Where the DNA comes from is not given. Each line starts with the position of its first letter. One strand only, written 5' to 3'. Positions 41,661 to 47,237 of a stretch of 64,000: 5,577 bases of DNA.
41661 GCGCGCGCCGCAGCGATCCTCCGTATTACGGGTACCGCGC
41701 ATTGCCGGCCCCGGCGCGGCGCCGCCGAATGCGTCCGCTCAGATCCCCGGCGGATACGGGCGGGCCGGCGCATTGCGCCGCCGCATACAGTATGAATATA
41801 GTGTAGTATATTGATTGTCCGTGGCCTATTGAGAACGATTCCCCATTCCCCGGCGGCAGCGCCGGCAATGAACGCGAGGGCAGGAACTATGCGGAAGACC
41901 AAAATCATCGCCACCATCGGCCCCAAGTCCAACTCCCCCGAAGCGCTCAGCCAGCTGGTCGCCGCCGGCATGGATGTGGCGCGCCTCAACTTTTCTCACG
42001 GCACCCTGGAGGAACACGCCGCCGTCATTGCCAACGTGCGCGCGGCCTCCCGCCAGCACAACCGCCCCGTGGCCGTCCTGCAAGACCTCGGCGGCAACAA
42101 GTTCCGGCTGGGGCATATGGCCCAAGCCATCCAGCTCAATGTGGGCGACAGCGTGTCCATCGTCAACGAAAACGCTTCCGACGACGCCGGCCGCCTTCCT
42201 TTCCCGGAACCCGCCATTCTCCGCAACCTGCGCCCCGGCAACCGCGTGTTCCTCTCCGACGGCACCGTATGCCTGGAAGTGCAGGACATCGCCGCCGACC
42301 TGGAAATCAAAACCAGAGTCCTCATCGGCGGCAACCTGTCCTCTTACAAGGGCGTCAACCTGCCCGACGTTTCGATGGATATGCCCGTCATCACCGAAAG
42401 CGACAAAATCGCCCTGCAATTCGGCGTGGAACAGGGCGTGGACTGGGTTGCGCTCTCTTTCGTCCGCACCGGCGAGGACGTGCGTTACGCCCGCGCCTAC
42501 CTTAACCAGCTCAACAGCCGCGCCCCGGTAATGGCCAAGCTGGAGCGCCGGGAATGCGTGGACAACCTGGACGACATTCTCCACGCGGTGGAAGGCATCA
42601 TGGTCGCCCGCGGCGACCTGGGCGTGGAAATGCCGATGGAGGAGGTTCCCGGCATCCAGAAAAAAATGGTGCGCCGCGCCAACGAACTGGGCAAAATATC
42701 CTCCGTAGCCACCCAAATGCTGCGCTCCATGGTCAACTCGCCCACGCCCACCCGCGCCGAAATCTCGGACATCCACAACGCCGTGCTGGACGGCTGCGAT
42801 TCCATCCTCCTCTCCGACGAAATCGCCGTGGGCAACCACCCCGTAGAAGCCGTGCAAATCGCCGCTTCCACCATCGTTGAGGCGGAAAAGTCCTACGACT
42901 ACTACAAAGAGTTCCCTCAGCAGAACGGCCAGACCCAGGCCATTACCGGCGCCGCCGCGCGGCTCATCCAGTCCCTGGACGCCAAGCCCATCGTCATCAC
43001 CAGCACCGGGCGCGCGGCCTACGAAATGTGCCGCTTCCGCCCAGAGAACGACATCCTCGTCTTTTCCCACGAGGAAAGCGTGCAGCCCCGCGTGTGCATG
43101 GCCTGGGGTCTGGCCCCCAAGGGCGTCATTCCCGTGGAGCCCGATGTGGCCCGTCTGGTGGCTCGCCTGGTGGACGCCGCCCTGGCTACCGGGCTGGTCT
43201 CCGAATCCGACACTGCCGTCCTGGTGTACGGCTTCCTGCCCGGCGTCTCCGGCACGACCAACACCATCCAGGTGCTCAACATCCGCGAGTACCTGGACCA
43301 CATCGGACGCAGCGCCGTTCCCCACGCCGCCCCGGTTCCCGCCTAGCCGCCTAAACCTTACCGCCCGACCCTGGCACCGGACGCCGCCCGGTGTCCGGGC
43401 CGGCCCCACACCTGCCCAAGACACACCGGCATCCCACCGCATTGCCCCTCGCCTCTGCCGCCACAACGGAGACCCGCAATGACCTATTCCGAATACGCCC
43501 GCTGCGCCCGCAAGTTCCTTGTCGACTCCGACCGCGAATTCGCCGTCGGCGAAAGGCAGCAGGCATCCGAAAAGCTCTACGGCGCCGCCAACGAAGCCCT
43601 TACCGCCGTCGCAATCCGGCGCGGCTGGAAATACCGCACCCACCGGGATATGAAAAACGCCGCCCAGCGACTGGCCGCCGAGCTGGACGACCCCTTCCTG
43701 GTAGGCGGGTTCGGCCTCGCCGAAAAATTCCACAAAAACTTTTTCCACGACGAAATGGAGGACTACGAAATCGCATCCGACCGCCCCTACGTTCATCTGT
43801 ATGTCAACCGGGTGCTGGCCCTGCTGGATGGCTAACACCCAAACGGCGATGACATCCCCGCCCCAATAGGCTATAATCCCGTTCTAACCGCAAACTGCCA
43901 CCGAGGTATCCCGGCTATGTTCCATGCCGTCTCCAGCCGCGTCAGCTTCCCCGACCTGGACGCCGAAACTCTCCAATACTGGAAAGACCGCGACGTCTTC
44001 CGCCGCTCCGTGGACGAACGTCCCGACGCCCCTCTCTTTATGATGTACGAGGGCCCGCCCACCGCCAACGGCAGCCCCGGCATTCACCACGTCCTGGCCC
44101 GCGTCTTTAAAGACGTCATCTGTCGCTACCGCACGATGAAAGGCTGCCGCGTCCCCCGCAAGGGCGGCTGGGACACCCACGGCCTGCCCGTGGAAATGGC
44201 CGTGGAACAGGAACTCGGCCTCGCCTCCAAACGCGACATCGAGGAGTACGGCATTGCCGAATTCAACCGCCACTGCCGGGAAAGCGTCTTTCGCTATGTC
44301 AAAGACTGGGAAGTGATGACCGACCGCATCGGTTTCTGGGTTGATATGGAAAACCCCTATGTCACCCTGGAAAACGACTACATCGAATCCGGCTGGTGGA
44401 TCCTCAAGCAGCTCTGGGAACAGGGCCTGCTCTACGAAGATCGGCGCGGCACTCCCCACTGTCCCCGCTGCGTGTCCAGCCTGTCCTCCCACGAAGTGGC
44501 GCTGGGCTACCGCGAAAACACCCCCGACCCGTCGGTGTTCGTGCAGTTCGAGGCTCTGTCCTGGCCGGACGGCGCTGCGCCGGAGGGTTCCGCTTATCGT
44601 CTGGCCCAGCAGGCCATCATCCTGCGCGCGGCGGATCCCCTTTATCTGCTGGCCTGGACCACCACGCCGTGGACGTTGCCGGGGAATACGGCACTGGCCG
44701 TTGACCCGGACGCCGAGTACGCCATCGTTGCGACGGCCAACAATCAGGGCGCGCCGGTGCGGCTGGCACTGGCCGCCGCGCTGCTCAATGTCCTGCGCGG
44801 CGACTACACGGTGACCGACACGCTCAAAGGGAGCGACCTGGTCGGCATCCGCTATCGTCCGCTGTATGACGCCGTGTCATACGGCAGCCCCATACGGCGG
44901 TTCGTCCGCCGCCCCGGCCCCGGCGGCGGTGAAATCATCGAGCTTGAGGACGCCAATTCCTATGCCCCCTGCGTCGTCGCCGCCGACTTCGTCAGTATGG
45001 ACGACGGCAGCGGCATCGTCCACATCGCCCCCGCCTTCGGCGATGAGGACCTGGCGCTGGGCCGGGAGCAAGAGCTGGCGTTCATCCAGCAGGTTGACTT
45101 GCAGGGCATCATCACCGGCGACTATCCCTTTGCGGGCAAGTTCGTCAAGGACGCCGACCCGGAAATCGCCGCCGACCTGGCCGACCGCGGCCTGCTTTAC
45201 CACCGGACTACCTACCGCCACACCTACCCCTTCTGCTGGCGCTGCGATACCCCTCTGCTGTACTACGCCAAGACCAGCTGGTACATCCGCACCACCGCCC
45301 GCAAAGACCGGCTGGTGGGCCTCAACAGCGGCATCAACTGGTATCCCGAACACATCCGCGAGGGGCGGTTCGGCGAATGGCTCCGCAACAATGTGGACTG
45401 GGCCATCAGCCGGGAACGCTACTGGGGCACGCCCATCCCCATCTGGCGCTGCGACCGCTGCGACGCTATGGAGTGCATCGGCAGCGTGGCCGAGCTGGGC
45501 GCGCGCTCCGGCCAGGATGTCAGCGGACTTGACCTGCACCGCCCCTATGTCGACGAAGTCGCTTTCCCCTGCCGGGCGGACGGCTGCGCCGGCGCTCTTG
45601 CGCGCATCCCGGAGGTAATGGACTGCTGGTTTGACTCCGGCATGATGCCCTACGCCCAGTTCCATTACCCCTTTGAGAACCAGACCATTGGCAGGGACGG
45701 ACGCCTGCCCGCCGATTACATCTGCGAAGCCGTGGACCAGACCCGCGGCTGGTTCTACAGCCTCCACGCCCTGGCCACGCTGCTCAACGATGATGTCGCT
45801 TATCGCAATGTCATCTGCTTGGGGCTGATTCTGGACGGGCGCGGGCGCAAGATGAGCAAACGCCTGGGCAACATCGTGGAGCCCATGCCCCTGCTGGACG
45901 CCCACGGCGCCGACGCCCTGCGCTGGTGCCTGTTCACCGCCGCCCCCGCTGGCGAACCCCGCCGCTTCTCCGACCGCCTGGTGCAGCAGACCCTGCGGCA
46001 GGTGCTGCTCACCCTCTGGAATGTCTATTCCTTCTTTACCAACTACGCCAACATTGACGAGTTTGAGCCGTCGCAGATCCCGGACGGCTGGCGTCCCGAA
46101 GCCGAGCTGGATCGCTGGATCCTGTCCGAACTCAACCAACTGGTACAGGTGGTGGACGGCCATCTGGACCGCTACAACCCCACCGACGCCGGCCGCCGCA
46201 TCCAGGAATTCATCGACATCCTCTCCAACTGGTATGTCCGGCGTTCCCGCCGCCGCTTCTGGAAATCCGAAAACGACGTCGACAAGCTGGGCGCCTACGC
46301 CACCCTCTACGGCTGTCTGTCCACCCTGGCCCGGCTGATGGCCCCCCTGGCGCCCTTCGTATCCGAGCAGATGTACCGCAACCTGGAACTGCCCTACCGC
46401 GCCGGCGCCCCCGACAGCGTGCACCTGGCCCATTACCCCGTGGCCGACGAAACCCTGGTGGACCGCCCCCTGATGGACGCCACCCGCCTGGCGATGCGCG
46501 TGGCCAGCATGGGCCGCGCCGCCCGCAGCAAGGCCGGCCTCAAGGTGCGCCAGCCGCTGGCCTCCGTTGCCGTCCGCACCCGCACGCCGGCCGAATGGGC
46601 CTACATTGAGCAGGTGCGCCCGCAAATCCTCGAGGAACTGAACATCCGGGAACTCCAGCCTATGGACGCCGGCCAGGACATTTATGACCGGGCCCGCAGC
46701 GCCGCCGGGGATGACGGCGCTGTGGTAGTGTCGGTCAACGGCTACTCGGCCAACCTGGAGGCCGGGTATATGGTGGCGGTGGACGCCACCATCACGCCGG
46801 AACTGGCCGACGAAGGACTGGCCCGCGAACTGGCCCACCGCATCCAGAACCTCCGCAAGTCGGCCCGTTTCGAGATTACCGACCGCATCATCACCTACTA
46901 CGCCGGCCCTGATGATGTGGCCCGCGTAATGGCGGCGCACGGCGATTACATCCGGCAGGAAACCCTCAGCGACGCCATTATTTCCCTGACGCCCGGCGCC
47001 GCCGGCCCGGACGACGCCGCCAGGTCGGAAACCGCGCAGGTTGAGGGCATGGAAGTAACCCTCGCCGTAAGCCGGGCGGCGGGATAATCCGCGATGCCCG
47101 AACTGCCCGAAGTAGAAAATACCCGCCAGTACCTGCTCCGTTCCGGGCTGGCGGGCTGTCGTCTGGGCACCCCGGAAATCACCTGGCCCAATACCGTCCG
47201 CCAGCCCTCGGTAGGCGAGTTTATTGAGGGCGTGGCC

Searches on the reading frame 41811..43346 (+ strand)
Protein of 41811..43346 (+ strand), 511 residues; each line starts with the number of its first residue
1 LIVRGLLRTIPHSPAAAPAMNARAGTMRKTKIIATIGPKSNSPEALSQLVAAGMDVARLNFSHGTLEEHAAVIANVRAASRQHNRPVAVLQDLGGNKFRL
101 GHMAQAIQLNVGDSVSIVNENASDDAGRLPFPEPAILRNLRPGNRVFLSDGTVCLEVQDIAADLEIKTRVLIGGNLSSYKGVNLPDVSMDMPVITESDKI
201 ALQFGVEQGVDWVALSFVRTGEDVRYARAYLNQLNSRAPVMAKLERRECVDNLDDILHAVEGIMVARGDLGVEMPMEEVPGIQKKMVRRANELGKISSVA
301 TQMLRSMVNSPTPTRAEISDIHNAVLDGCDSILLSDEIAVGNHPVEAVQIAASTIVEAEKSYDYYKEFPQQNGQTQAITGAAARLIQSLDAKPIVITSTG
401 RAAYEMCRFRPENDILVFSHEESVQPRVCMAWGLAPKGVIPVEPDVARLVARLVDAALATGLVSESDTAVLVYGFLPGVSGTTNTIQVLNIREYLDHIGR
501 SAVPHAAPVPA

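Call 17: search_protein_families(library=pfam, proteins=[window:41811-43346:+], max_evalue=0.001)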
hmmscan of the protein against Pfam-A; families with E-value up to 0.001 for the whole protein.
window:41811-43346:+ (511 aa): 3 families
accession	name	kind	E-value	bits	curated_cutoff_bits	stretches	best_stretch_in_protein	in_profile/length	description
PF00224.27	PK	-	1e-108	363.8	30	1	27-348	1-328/328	Pyruvate kinase, barrel domain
PF02887.21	PK_C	-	6.8e-19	68.5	28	1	377-489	2-114/114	Pyruvate kinase, alpha/beta domain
PF03328.21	HpcH_HpaI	-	0.0002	21.2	25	1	205-266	80-147/221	HpcH/HpaI aldolase/citrate lyase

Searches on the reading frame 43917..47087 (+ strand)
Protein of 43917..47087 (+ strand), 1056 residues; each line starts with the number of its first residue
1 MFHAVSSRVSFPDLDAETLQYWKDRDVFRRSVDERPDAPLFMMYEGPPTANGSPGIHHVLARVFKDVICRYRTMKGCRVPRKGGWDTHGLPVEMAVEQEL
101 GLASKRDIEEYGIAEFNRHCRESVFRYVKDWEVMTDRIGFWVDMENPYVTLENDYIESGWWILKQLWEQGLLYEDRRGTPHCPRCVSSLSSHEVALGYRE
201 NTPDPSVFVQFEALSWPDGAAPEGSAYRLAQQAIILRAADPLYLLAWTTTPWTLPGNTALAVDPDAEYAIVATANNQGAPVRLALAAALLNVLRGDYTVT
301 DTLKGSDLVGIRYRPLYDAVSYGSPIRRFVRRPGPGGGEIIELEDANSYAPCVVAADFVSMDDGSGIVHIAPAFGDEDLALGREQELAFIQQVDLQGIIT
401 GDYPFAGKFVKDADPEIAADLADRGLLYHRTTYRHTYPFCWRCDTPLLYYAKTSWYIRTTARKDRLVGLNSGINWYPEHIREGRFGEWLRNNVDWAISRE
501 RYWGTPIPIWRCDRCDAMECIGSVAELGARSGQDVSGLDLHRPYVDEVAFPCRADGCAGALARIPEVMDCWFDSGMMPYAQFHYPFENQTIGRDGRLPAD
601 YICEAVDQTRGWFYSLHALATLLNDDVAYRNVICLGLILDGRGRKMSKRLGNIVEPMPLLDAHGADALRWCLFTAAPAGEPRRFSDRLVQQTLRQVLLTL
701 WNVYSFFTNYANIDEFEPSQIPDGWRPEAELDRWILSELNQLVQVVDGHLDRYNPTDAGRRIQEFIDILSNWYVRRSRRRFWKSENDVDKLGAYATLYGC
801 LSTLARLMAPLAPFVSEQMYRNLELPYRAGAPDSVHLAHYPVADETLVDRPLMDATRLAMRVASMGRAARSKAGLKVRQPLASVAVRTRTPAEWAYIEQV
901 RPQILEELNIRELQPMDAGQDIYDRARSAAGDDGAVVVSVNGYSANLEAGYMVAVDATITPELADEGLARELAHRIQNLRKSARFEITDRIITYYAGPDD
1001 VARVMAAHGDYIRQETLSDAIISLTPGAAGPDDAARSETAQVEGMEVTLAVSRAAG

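Call 17: search_protein_families(library=pfam, proteins=[window:43917-47087:+], max_evalue=0.001)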
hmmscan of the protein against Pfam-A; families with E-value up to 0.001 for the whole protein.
window:43917-47087:+ (1056 aa): 4 families
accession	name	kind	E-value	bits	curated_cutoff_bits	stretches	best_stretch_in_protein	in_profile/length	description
PF00133.28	tRNA-synt_1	-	1.6e-113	380.1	22.7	1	18-676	2-406/414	tRNA synthetases class I (I, L, M and V)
PF08264.19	Anticodon_1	-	4.8e-30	104.8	25.1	1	732-882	1-144/148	Anticodon-binding domain of tRNA ligase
PF19302.4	DUF5915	-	6.9e-22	78.4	27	1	940-1052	89-193/195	Domain of unknown function (DUF5915)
PF09334.17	tRNA-synt_1g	-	4.8e-12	45.8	20.1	1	50-99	10-59/391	tRNA synthetases class I (M)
